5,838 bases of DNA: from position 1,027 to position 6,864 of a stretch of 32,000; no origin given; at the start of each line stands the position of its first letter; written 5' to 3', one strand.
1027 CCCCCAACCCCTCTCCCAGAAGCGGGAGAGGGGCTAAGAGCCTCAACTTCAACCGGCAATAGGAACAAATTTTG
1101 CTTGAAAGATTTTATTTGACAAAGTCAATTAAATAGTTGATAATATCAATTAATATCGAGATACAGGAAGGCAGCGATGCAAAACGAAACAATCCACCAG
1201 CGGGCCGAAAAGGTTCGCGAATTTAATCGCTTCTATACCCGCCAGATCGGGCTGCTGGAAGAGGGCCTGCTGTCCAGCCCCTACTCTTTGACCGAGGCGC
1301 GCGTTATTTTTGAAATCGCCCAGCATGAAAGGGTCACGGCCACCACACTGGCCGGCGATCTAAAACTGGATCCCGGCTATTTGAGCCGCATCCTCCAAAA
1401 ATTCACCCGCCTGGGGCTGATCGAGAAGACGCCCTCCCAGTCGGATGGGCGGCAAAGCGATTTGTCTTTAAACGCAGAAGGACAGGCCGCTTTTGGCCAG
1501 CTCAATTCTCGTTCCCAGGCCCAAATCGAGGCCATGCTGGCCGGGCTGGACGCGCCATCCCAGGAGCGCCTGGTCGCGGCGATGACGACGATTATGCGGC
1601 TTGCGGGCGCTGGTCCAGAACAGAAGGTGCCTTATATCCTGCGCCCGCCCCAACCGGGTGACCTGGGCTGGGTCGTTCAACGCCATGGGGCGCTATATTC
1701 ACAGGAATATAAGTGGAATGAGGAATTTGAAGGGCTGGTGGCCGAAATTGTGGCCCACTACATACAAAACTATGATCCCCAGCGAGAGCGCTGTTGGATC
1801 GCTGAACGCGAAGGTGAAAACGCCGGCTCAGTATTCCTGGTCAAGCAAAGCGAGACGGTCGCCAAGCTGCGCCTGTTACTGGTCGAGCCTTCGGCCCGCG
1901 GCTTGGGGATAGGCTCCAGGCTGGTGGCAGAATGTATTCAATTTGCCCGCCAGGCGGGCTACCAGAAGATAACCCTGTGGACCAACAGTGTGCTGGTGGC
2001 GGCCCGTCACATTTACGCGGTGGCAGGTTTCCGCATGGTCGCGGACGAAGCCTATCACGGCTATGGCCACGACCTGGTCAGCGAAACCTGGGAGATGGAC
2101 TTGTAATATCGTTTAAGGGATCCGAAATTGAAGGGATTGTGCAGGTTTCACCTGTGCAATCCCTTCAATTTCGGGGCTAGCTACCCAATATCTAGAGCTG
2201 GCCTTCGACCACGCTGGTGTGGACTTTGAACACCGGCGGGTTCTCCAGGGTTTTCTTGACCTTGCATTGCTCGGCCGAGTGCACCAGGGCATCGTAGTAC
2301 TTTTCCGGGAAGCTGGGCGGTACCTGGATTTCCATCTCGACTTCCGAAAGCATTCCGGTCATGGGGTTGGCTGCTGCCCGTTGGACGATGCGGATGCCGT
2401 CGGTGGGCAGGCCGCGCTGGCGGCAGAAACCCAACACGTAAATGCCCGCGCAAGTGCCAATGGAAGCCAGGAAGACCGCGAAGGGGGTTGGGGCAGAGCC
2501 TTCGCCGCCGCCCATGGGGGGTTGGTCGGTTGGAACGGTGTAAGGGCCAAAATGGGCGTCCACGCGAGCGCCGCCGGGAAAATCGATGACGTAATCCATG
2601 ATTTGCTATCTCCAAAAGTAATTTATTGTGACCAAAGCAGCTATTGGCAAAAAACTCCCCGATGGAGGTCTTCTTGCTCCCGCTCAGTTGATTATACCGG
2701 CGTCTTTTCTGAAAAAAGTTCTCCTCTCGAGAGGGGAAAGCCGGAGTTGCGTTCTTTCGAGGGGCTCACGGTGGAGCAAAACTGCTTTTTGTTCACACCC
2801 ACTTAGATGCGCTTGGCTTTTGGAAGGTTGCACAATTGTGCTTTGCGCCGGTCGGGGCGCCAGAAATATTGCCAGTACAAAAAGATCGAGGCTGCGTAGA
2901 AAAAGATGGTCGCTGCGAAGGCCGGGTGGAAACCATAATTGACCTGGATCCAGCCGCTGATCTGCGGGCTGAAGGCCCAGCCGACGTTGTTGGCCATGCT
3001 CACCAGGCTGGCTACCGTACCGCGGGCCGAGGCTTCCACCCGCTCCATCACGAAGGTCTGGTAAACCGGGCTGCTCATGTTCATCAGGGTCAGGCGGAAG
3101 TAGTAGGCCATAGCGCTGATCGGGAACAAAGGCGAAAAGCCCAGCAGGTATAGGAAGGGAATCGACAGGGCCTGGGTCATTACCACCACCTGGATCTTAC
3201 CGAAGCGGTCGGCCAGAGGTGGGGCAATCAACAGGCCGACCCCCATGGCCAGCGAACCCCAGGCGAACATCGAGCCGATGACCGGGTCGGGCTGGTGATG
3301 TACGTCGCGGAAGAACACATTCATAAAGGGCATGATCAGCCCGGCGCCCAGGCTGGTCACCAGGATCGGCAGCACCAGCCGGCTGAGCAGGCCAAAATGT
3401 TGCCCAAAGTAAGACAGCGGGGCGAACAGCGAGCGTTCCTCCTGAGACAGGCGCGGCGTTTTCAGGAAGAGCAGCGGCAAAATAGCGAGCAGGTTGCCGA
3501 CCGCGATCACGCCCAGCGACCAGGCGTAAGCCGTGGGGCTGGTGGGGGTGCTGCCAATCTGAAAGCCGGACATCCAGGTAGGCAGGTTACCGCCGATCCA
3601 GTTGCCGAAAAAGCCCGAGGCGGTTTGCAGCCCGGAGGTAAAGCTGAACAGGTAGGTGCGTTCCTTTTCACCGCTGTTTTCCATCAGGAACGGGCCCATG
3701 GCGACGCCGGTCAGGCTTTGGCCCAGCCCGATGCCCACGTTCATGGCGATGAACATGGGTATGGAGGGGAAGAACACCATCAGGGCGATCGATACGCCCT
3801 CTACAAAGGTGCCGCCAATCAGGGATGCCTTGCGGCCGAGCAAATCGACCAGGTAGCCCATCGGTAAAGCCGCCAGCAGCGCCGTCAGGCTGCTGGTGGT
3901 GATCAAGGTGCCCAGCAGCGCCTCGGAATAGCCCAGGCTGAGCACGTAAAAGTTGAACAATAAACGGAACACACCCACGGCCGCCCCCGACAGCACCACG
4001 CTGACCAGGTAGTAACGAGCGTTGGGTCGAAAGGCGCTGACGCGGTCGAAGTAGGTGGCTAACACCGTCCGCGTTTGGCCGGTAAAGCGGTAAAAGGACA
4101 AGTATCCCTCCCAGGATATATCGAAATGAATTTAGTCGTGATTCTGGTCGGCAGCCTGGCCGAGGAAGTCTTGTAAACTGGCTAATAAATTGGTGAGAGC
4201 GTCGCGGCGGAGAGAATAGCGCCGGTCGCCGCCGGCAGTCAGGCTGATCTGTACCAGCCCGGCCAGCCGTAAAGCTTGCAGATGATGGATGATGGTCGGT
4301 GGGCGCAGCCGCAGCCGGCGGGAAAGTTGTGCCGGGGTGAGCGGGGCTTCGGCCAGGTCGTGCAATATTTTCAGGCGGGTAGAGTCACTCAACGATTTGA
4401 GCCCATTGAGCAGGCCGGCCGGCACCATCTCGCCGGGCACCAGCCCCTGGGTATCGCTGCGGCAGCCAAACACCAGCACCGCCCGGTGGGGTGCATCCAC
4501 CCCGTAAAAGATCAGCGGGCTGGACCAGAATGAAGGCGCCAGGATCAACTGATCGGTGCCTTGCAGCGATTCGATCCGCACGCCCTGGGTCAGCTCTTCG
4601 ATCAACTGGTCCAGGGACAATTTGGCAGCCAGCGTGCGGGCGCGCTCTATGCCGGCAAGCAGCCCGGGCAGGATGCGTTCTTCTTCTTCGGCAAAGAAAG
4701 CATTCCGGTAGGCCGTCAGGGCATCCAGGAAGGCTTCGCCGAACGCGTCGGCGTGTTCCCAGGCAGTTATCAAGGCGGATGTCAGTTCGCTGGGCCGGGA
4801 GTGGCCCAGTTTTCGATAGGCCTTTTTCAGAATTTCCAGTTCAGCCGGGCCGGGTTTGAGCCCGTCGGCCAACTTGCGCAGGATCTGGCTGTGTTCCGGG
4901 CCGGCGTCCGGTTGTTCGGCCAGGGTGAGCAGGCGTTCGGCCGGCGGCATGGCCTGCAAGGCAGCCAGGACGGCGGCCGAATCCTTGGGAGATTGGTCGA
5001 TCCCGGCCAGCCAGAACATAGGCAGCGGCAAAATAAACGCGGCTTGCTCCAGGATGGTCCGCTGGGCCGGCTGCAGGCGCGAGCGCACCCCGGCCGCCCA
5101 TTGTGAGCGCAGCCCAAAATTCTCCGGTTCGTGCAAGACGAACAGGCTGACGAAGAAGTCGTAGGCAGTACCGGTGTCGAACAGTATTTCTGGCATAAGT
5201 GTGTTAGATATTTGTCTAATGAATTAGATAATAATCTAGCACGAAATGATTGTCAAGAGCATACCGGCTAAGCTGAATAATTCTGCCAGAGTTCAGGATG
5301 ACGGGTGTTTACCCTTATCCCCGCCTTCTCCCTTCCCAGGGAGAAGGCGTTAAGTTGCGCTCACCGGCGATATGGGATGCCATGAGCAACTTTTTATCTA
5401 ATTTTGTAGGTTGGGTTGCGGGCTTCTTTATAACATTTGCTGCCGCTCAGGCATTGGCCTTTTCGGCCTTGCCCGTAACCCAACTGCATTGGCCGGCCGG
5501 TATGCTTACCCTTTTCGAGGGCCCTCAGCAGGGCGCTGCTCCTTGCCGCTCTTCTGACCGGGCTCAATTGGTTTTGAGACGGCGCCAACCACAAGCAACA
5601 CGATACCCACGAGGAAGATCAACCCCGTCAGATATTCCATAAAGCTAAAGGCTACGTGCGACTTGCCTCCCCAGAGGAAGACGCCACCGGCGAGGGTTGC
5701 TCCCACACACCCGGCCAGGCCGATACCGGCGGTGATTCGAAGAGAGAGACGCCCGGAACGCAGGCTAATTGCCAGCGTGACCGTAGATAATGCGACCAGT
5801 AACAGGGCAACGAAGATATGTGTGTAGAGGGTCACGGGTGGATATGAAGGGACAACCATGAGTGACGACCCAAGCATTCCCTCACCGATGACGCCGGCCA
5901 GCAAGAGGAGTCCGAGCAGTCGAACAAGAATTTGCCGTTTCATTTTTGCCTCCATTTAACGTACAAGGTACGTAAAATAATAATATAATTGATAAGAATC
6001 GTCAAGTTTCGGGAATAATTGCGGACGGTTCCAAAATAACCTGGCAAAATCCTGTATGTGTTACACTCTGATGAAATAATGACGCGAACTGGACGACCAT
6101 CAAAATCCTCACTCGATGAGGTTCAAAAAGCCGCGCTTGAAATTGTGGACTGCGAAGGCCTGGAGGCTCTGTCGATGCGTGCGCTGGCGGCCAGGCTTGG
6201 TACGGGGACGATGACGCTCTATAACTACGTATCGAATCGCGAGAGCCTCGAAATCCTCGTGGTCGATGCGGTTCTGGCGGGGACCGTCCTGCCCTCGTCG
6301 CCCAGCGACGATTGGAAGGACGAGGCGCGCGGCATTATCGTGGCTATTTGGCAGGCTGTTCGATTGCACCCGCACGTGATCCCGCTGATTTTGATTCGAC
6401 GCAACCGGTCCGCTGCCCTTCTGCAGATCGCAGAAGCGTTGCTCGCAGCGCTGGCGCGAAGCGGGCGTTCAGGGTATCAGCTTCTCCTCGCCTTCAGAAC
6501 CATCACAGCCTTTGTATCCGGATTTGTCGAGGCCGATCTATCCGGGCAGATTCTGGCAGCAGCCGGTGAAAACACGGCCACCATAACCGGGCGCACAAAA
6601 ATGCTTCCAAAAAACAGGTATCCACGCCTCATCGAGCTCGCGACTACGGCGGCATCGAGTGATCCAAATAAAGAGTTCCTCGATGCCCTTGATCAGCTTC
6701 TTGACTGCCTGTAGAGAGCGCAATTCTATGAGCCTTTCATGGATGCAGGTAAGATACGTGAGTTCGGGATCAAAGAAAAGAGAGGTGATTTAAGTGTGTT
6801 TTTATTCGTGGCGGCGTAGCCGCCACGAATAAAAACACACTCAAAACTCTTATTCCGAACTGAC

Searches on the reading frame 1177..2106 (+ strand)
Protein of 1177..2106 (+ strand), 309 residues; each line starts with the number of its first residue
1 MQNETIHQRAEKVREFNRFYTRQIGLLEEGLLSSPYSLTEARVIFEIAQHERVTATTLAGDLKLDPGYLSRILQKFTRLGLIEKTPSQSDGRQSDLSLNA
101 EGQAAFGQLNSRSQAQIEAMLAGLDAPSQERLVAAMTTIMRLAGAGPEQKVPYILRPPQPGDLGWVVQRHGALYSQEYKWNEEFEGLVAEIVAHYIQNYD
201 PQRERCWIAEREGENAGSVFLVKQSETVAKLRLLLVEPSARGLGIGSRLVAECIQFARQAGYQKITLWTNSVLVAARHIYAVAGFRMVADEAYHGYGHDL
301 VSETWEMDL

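Call 45: search_protein_families(library=pfam, proteins=[window:1177-2106:+], max_evalue=0.00001)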
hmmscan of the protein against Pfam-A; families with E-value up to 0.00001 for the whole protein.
window:1177-2106:+ (309 aa): 5 families
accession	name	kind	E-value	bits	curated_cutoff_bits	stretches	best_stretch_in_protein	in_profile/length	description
PF00583.31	Acetyltransf_1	-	1.7e-15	57.7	20.7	1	195-285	21-116/116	Acetyltransferase (GNAT) family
PF13508.13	Acetyltransf_7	-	1.3e-12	48.4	27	1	203-286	2-83/84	Acetyltransferase (GNAT) domain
PF13673.13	Acetyltransf_10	-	7.5e-11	42.5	23.6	1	200-292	27-114/128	Acetyltransferase (GNAT) domain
PF12802.13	MarR_2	-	1.4e-09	38.4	27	1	37-93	4-61/61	MarR family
PF01047.28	MarR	-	1.6e-09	37.9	24.6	1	37-93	2-58/59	MarR family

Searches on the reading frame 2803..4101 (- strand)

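Call 45: search_protein_families(library=pfam, proteins=[window:2803-4101:-], max_evalue=0.00001)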
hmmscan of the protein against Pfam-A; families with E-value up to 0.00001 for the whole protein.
window:2803-4101:- (432 aa): 1 family
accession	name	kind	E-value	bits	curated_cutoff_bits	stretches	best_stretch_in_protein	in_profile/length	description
PF07690.21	MFS_1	-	3.3e-33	115.5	33.4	2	247-421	6-180/347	Major Facilitator Superfamily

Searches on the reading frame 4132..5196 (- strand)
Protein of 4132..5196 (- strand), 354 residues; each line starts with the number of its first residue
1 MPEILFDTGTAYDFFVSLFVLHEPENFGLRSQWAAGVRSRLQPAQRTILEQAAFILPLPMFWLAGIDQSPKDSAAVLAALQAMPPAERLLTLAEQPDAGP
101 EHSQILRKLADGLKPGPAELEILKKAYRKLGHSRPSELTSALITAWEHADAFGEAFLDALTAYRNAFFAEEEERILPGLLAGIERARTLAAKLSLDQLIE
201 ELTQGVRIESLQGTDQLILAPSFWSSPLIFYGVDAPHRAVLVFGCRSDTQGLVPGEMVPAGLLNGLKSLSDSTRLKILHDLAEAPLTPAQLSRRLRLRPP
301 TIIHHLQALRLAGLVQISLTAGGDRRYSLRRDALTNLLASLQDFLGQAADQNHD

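Call 45: search_protein_families(library=pfam, proteins=[window:4132-5196:-], max_evalue=0.00001)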
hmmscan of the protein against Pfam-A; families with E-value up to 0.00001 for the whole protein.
window:4132-5196:- (354 aa): 2 families
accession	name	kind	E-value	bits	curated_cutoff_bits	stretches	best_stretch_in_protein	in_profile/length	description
PF01022.26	HTH_5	-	2.7e-13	50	22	1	271-316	1-46/47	Bacterial regulatory protein, arsR family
PF12840.13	HTH_20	-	7.9e-10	39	27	1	269-315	1-48/51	Helix-turn-helix domain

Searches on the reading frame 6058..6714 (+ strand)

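Call 46: search_protein_families(library=pfam, proteins=[window:6058-6714:+], max_evalue=0.00001)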
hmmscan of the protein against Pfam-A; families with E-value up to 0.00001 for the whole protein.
window:6058-6714:+ (218 aa): 2 families
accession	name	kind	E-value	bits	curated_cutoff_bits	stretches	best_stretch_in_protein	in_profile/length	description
PF02909.22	TetR_C_1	-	2.3e-10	40.9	21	1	78-216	1-140/146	Tetracyclin repressor-like, C-terminal domain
PF00440.29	TetR_N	-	3.1e-06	27.3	24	1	24-64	3-43/47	Bacterial regulatory proteins, tetR family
